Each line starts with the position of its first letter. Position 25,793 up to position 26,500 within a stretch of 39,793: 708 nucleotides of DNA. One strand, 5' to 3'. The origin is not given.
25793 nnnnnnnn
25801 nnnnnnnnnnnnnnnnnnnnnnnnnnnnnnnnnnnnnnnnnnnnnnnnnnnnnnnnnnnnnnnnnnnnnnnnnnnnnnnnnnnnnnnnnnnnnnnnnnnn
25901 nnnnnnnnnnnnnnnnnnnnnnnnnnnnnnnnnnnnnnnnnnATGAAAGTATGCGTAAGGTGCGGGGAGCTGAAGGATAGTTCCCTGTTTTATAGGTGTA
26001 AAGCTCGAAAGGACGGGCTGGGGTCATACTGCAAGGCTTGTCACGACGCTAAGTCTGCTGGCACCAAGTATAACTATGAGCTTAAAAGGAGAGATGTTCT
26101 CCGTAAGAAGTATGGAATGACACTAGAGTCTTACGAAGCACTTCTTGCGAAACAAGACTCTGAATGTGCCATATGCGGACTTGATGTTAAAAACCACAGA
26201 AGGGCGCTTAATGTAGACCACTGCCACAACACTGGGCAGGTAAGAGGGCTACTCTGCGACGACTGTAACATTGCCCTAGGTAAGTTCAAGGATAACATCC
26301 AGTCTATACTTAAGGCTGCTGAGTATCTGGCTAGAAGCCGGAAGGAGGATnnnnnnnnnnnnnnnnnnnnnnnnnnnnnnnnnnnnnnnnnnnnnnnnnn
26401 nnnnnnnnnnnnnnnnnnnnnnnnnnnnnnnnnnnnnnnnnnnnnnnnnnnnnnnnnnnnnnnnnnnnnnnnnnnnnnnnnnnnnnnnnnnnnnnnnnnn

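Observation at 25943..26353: Endonuclease VII-like gene inserted between genes 13 and 14, overlapping the gene 13 3' end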

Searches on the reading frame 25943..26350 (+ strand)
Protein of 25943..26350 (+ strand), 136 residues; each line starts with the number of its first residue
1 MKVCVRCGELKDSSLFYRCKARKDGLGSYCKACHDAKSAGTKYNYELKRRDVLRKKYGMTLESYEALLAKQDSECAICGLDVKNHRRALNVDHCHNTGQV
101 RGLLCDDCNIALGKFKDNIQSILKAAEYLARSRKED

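Call 5: search_protein_families(library=pfam, proteins=[window:25943-26350:+], max_evalue=0.01)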
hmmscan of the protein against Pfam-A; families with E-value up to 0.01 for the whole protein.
window:25943-26350:+ (136 aa): 2 families
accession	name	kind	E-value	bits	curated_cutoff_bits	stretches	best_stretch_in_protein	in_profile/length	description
PF02945.21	Endonuclease_7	-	1.2e-25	89.7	23.6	1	53-130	4-81/82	Recombination endonuclease VII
PF22297.1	PccH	-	0.00018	22.1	24.4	1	26-69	10-52/133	PccH Cytochrome c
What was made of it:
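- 25943..26353 (+): Free-standing homing-endonuclease gene (gene 13.5-type; endonuclease VII / DHHRN family), 136 aa. Pfam Endonuclease_7 E=1.2e-25 (call 5).
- On Pfam Endonuclease_7 (PF02945): 89.7 bits against a cut-off of 23.6, E=1.2e-25, profile positions 4-81 of 82 (call 5).
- Checked: Pfam Endonuclease_7 PF02945, E=1.2e-25, 89.7 bits against a cut-off of 23.6 (call 5).
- Family: Pfam E=1.2e-25 (call 5).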

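Call 7: search_dna_similar(query=window:25943-26350:+, collection=phages, mode=protein, max_rows=60)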
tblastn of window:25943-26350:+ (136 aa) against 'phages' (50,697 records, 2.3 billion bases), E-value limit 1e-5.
Records with a match: 1678; places in all: 1808; records where one place covers at least 80% of the query: 534.
Best place of each record, by identity: 60-80% 1; <60% 1677.
By first word of the organism name: Mycobacterium 834; Klebsiella 146; Gordonia 132; Escherichia 96; Streptomyces 54; Rhodococcus 50; Yersinia 42; Salmonella 40; Synechococcus 35; Pseudomonas 34; and 56 more.
By host as written in the record: Mycobacterium smegmatis mc2 155 597; Mycobacterium smegmatis mc#155 105; Gordonia terrae 3612 103; Klebsiella pneumoniae 79; - 69; Mycobacterium smegmatis mc2155 48; Escherichia coli 40; Rhodococcus erythropolis RIA 643 37; and 260 more.
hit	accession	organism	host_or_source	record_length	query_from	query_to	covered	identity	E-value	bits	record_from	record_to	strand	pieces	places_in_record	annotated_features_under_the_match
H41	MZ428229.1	Klebsiella phage vB_KpnP-VAC1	Klebsiella pneumoniae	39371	1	129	95%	55.8%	8e-35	132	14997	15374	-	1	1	endonuclease | internal virion protein A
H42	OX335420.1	Klebsiella phage mtp15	Sewage and Seine river water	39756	1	130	96%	54.6%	4e-34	130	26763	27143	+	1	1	record has no annotation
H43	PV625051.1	Klebsiella phage vB_Kpn_002_Koku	Klebsiella pneumoniae subsp. pneumoniae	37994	1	129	95%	54.3%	5e-33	127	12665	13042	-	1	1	endonuclease VII | internal virion protein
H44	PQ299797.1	Klebsiella phage Poynor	Klebsiella pneumoniae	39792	1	130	96%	53.8%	4e-34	130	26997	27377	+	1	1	endonuclease VII | internal virion protein A | ribosome_binding_site (x2)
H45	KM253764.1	Yersinia phage vB_YenP_AP5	Yersinia enterocolitica serotype O:3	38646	1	130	96%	53.8%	1e-33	129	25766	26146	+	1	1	hypothetical protein | internal virion protein A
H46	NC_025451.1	Yersinia phage vB_YenP_AP5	Yersinia enterocolitica serotype O:3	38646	1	130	96%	53.8%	1e-33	129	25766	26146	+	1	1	endonuclease VII | internal virion protein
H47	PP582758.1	Klebsiella phage vB_KM5a1-KLB7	Klebsiella sp. M5a1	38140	1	130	96%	53.8%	3e-33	127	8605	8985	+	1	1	endonuclease VII protein | internal virion protein A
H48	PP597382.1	Klebsiella phage vB_KM5a1-KLB12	Klebsiella sp. M5a1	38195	1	130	96%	53.8%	3e-33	127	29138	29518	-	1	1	recombination endonuclease VII | internal virion protein A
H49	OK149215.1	Klebsiella phage vB_KpnP_IME305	Klebsiella pneumoniae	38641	1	130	96%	53.8%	5e-33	127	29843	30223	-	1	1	endonuclease VII | protein inside capsid A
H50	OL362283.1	Klebsiella phage 69101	Klebsiella pneumoniae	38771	1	130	96%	53.8%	1e-32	126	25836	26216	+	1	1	putative integration and excision endonuclease VII | scaffold protein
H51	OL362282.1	Klebsiella phage 6998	Klebsiella pneumoniae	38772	1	130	96%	53.8%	1e-32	126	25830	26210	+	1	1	putative integration and excision endonuclease VII | scaffold protein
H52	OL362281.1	Klebsiella phage 6996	Klebsiella pneumoniae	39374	1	130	96%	52.3%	9e-32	123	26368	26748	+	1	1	putative integration and excision endonuclease VII | scaffold protein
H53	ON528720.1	Shigella phage ESh7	Shigella sp.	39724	1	129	95%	49.6%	1e-30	120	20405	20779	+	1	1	putative integration and excision endonuclease VII | scaffold protein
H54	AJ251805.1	Yersinia phage phiYeO3-12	Yersinia enterocolitica serotype O:3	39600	1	129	95%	48.1%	7e-29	115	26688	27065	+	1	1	13.5: putative 13.5 protein | 13: internal virion protein A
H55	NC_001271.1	Yersinia phage phiYeO3-12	Yersinia enterocolitica (type O:3)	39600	1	129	95%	48.1%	7e-29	115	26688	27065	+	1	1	13.5: endonuclease VII | 13: internal virion protein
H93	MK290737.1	Pectobacterium phage Arno162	Pectobacterium atrosepticum SCRI1043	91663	1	133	98%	41.9%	1e-21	95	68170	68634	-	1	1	putative endonuclease VII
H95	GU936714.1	Synechococcus phage S-CBS2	Synechococcus sp. CB0204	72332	1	126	93%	43.8%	3e-21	94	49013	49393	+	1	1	endonuclease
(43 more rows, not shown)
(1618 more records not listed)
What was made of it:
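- Many database records name it 'recombination endonuclease VII' (call 7).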

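Call 17: get_annotated_region(hit=H41, flank=1500)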
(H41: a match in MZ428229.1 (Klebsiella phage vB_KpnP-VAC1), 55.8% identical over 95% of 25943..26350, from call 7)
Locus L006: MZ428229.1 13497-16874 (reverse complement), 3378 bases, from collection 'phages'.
description: Klebsiella phage vB_KpnP-VAC1, complete genome.
organism: Klebsiella phage vB_KpnP-VAC1 (NCBI taxid 2864360)
taxonomy: Viruses; Duplodnaviria; Heunggongvirae; Uroviricota; Caudoviricetes; Autographiviridae; Studiervirinae; Teetrevirus
host: Klebsiella pneumoniae; source: sewage water; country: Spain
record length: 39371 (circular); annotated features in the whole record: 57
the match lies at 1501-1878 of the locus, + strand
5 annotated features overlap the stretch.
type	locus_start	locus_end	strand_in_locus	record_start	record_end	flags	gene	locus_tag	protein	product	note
CDS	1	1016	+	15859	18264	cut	-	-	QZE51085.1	non-contractile tail tubular protein B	-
CDS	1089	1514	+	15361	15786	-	-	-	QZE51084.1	internal virion protein A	DNA ejectosome component, internal virion protein A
CDS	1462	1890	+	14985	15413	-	-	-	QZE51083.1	endonuclease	-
CDS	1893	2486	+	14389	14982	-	-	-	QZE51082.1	internal virion protein B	DNA ejectosome component, internal virion protein B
CDS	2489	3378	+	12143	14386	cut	-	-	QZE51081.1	internal virion protein C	DNA ejectosome component, internal virion protein C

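Call 18: get_annotated_region(hit=H54, flank=1500)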
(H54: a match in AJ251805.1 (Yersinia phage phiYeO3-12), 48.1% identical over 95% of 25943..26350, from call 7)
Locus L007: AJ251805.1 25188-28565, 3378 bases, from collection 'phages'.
description: Bacteriophage phiYeO3-12 complete genome.
organism: Yersinia phage phiYeO3-12 (NCBI taxid 110457)
taxonomy: Viruses; Duplodnaviria; Heunggongvirae; Uroviricota; Caudoviricetes; Autographiviridae; Studiervirinae; Teetrevirus; Teetrevirus YeO312
host: Yersinia enterocolitica serotype O:3; source: -; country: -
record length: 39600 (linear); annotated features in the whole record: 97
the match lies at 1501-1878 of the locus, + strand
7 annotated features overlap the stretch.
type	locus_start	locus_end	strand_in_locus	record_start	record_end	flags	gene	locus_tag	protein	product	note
CDS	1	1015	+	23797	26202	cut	12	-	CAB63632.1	tail tubular protein B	-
stem_loop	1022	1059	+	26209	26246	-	-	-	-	-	putative RNase III site R13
regulatory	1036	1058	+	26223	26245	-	-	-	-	promoter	phi-YeO3-12 promoter phi13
CDS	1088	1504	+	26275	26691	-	13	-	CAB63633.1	internal virion protein A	-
CDS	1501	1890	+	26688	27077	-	13.5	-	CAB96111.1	putative 13.5 protein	homologous to bacteriophage T4 endonuclease VII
CDS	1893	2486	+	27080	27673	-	14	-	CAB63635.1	internal virion protein B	-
CDS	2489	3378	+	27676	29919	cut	15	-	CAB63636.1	internal virion protein C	-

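Call 24: search_solved_structures(query=window:25943-26350:+, max_evalue=1, show_alignments=2)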
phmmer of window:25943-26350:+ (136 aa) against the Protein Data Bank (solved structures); distinct sequences matched with E-value up to 1: 6.
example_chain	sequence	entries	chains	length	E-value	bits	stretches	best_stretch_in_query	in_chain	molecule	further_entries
3fc3_A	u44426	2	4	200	1.2e-07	35.1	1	86-132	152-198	Restriction endonuclease Hpy99I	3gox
1e7d_A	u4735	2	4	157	0.0002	24.7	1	68-119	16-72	RECOMBINATION ENDONUCLEASE VII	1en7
1e7l_A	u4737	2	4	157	0.001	22.4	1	68-119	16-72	RECOMBINATION ENDONUCLEASE VII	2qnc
2qnf_A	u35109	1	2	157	0.0013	22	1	68-119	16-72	Recombination endonuclease VII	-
2e6s_A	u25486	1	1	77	0.097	16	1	69-112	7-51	E3 ubiquitin-protein ligase UHRF2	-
4tvr_A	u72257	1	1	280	0.14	15.5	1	67-112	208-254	E3 ubiquitin-protein ligase UHRF2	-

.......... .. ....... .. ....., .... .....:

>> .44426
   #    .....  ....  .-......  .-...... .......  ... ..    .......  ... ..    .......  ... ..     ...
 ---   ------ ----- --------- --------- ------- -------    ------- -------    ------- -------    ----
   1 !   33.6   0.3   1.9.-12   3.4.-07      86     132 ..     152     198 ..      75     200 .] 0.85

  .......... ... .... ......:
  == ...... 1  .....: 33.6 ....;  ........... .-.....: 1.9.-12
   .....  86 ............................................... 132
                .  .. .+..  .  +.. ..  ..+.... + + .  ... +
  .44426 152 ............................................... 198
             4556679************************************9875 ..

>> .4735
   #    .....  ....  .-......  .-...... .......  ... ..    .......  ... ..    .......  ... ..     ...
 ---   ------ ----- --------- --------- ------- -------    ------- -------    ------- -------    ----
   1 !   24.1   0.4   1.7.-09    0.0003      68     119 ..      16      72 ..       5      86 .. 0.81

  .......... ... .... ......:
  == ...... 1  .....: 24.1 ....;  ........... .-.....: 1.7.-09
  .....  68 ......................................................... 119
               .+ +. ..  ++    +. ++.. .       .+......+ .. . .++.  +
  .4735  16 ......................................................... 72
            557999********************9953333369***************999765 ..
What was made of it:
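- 25943..26353 (+): PDB sequence hits to Hpy99I and T4 endonuclease VII (call 24).
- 26165..26269 (+): Beta-beta-alpha-metal catalytic core: zinc ligands C75/C78/C105/C108 and active-site residues D92, H93, H95, R101, N109. The alignment to T4 endonuclease VII chain 1e7d places these residues on C23/C26/C58/C61, D40, H41, H43, R54 and N62 (call 24).
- Same Pfam family and catalytic residues as T4 endonuclease VII (calls 5, 24).
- Tried and rejected: Residue mapping therefore rests on the PDB alignment of call 24.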

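Call 35: find_homologous_proteins(query=window:25943-26350:+, max_evalue=1e-10)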
Query window:25943-26350:+ (136 aa): 1354 proteins with E <= 1e-10 among 1452 candidates; the best 120 are listed.
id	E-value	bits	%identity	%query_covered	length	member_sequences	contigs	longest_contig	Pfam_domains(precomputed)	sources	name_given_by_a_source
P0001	8.4e-84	296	99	100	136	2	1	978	PF02945.22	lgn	-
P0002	1.2e-73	263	88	99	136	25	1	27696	PF02945.22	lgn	-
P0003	1.2e-72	260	87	100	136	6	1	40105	PF02945.22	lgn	-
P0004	6.8e-33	131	54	96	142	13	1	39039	PF02945.22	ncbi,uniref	ncbi:endonuclease VII domain-containing protein [Brucella melitensis]|uniref:endonuclease VII domain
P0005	1.2e-29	121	52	96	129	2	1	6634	PF02945.22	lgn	-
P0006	6.5e-29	119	52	99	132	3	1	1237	PF02945.22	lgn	-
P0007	9.1e-29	118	48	94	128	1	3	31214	PF02945.22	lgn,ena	-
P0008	3.5e-28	116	47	95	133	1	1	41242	PF02945.22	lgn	-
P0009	5.2e-28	116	49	95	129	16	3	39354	PF02945.22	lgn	-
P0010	1.5e-27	114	47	94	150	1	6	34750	PF02945.22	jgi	jgi:hypothetical protein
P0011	2.9e-27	113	45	98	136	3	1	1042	PF02945.22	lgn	-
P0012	4.2e-27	113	47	98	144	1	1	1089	PF02945.22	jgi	jgi:hypothetical protein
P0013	4.4e-27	113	46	96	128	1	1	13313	PF02945.22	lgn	-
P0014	1.3e-26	111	45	99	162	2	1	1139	PF02945.22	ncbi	-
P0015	1.5e-26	111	44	96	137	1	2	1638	PF02945.22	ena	-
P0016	3.6e-26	110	46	96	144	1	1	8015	PF02945.22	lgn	-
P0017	3.8e-26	110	46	95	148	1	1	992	PF02945.22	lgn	-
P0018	4.4e-26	109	44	95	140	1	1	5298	PF02945.22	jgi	jgi:hypothetical protein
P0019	5.4e-26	109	45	94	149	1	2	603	PF02945.22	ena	-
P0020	8.2e-26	109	45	96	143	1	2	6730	PF02945.22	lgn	-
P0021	8.5e-26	108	47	94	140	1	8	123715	PF02945.22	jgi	jgi:hypothetical protein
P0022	1.4e-25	108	41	96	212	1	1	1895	PF02945.22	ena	-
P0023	2.5e-25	107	40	99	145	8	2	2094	PF02945.22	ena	-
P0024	2.6e-25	107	41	99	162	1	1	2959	PF02945.22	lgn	-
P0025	2.6e-25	107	41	99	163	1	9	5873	PF02945.22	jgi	jgi:hypothetical protein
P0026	3.3e-25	107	44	90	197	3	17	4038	PF02945.22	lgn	-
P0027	3.4e-25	107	46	95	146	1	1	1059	PF02945.22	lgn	-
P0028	3.9e-25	106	40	95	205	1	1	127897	PF02945.22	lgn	-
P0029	4.2e-25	106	40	95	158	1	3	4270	PF02945.22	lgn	-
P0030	4.4e-25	106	44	97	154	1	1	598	PF02945.22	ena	-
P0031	4.6e-25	106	45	95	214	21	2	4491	PF02945.22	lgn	-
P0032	4.7e-25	106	37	95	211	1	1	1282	PF02945.22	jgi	-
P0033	5.7e-25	106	51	74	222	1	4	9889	PF02945.22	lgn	-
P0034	8.9e-25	105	41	96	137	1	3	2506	PF02945.22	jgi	jgi:hypothetical protein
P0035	9.1e-25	105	40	95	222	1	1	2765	PF02945.22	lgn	-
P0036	9.6e-25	105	41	96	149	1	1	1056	PF02945.22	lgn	-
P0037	1.1e-24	105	44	95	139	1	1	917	PF02945.22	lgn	-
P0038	1.7e-24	104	44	98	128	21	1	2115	PF02945.22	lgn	-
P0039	1.8e-24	104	47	94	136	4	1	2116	PF02945.22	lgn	-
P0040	1.9e-24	104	36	95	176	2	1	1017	PF02945.22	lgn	-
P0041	1.9e-24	104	43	95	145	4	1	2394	PF02945.22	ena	-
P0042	2.0e-24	104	46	96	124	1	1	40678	PF02945.22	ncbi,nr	ncbi:endonuclease VII [Rahnella phage Sarma103]|nr:endonuclease VII [Rahnella phage Sarma103]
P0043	2.5e-24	104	42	95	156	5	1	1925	PF02945.22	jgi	jgi:Recombination endonuclease VII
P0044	3.5e-24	103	47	87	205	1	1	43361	PF02945.22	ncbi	-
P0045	3.8e-24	103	44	94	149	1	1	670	PF02945.22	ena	-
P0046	4.3e-24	103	42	94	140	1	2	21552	PF02945.22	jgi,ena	jgi:hypothetical protein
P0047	5.1e-24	103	42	94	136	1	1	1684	PF02945.22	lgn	-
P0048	5.2e-24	103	46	99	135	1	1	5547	PF02945.22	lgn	-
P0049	5.3e-24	103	42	94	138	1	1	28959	PF02945.22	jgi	-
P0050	5.4e-24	103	54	66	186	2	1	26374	PF02945.22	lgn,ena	-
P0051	5.9e-24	103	45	95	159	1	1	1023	PF02945.22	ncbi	-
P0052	6.7e-24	102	45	96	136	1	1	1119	PF02945.22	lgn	-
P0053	8.1e-24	102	45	97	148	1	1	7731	PF02945.22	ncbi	-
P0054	9.5e-24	102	43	95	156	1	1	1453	PF02945.22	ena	-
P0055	1.0e-23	102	44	98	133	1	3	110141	PF02945.22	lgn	-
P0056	1.1e-23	102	42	98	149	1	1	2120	PF02945.22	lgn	-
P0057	1.1e-23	102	42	95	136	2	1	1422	PF02945.22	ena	-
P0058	1.2e-23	102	38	99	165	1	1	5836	PF02945.22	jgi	jgi:hypothetical protein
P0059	1.3e-23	101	44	96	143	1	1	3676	PF02945.22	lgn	-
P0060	1.5e-23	101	45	97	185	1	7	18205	PF02945.22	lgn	-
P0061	1.5e-23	101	46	95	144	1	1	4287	PF02945.22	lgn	-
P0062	1.7e-23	101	43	96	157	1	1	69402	PF02945.22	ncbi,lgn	-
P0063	1.8e-23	101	39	86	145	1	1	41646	PF02945.22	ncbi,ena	-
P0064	2.4e-23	101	55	62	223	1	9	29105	PF02945.22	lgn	-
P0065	2.6e-23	100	39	96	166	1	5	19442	PF02945.22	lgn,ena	-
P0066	2.7e-23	100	42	97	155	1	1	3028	PF02945.22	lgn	-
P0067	2.8e-23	100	44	96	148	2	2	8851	PF02945.22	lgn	-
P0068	3.0e-23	100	40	97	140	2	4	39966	PF02945.22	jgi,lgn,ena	jgi:hypothetical protein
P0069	4.1e-23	100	47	94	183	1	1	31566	PF02945.22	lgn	-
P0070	4.3e-23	100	42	96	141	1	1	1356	PF02945.22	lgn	-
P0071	4.5e-23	100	47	95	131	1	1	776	PF02945.22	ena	-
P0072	4.6e-23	100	41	94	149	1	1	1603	PF02945.22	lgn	-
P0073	5.0e-23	100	47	94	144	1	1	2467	PF02945.22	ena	-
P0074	5.4e-23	99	41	96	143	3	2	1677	PF02945.22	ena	-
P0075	6.3e-23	99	44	94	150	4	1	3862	PF02945.22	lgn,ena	-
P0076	6.3e-23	99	42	96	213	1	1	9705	PF02945.22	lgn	-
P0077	6.3e-23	99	37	95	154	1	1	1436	PF02945.22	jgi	-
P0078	7.7e-23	99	43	95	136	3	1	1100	PF02945.22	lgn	-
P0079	8.0e-23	99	44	95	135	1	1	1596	PF02945.22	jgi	jgi:hypothetical protein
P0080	8.6e-23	99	39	96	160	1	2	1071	PF02945.22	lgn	-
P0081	1.0e-22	99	41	95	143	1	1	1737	PF02945.22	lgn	-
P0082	1.1e-22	98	52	65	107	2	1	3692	PF02945.22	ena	-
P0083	1.3e-22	98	39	99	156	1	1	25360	PF02945.22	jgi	jgi:hypothetical protein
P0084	1.4e-22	98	41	94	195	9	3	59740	PF02945.22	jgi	-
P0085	1.4e-22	98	43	94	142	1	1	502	PF02945.22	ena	-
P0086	1.5e-22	98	37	98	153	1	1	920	PF02945.22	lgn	-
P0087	1.5e-22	98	43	94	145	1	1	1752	PF02945.22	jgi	jgi:hypothetical protein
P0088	1.6e-22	98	42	95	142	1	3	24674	PF02945.22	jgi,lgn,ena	jgi:protein-arginine kinase activator protein McsA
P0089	1.7e-22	98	40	95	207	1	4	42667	PF02945.22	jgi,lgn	jgi:hypothetical protein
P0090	1.8e-22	98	40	94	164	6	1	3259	PF02945.22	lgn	-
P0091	1.9e-22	98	35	99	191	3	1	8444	PF02945.22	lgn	-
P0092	1.9e-22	98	41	95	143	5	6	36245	PF02945.22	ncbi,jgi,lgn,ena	jgi:hypothetical protein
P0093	2.1e-22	97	42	95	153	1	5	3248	PF02945.22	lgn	-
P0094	2.4e-22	97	41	97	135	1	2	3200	PF02945.22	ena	-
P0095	2.5e-22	97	36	96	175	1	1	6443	PF02945.22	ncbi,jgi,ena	jgi:hypothetical protein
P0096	2.5e-22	97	43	88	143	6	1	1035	PF02945.22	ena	-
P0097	2.6e-22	97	41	95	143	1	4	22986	PF02945.22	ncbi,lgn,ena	-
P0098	2.8e-22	97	43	94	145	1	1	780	PF02945.22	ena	-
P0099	2.9e-22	97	41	96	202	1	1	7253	PF02945.22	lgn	-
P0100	3.0e-22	97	38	96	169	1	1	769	PF02945.22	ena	-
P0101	3.0e-22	97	43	99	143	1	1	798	PF02945.22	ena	-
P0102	4.4e-22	96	41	94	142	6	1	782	PF02945.22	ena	-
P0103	4.6e-22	96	39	96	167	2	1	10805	PF02945.22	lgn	-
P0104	4.9e-22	96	42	94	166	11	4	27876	PF02945.22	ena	-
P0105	5.1e-22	96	57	61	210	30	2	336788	PF02945.22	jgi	jgi:hypothetical protein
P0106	5.1e-22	96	42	94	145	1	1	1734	PF02945.22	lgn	-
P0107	5.1e-22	96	45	94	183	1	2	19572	PF02945.22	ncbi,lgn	-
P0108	5.9e-22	96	41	94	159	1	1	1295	PF02945.22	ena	-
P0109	6.1e-22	96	42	96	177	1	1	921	PF02945.22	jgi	-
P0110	6.5e-22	96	45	94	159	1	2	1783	PF02945.22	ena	-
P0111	7.1e-22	96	40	98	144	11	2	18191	PF02945.22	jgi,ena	jgi:hypothetical protein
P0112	7.4e-22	96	40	100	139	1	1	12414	PF02945.22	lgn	-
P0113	7.5e-22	96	41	96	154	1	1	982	PF02945.22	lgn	-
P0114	7.5e-22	96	42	95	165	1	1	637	PF02945.22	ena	-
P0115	7.7e-22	96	51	65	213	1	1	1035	PF02945.22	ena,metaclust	metaclust:\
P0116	7.7e-22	96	36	99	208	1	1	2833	PF12898.14,PF02945.22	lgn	-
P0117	7.7e-22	96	40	94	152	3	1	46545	PF02945.22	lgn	-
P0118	8.5e-22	96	41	96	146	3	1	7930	PF02945.22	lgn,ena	-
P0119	8.7e-22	96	45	95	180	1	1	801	PF02945.22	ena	-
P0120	9.5e-22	95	41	95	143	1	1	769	PF02945.22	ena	-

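Call 36: find_encoding_contigs(protein=P0003, flank=3000, max_places=4)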
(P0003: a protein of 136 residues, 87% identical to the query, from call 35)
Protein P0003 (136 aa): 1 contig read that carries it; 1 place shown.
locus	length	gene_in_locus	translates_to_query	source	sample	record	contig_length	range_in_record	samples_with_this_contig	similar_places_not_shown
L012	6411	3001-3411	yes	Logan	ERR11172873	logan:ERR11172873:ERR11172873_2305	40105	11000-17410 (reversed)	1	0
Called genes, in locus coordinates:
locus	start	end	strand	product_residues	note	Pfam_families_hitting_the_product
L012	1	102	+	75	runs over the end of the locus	PF12961:DUF3850, PF04266:ASCH (weak)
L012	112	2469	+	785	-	PF25675:Phage_nozzle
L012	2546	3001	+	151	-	PF11090:Phage_T7_Gp13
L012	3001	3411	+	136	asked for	PF02945:Endonuclease_7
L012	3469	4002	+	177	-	PF24072:T7_gp14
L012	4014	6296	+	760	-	PF26212:Phage_T7_Gp15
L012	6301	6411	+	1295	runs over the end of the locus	-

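Call 37: find_encoding_contigs(protein=P0002, flank=3000, max_places=4)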
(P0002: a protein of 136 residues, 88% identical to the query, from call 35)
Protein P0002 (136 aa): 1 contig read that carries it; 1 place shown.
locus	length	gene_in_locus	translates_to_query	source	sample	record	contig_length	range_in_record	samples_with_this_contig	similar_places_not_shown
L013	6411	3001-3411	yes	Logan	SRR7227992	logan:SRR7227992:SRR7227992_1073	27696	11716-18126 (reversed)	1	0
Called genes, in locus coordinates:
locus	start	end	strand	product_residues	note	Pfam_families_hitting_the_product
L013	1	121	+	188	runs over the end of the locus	PF17212:Tube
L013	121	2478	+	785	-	PF25675:Phage_nozzle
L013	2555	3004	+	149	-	PF11090:Phage_T7_Gp13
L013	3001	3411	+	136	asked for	PF02945:Endonuclease_7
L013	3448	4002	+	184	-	PF24072:T7_gp14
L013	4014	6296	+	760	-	PF26212:Phage_T7_Gp15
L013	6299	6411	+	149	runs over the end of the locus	PF05551:zf-His_Me_endon (faint), PF13392:HNH_3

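Call 38: find_encoding_contigs(protein=P0001, flank=3000, max_places=3)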
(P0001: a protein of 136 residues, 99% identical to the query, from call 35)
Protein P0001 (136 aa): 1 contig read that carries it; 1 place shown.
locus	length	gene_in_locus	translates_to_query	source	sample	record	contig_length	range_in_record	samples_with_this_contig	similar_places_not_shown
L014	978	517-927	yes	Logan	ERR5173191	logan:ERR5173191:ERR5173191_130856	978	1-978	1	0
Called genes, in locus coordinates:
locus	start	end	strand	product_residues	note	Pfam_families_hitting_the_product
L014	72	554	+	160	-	PF11090:Phage_T7_Gp13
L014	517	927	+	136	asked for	PF02945:Endonuclease_7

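Call 56: predict_structure(alignment_id=A2)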
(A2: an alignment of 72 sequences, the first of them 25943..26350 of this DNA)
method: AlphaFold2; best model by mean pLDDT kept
length: 136 residues; sequences in the alignment: 72
mean_pLDDT: 89.7   pTM: 0.60
mean pLDDT of the five models: 89.7, 89.4, 88.6, 88.3, 87.3
residues with pLDDT >= 90: 93; 70-90: 36; 50-70: 7; < 50: 0
segments of 3 or more residues with pLDDT < 50: none
pLDDT, mean of each block of 10 residues (from residue 1): 93 95 93 81 69 89 95 97 91 89 95 90 94 78
secondary structure, 60 per line:
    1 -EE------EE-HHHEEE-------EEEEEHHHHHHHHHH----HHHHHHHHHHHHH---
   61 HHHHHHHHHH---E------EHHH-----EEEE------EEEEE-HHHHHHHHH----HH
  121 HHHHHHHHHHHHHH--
elements in order: E16-18 E26-30 H31-40 H45-57 H61-70 E90-93 E100-104 H106-114 H119-134
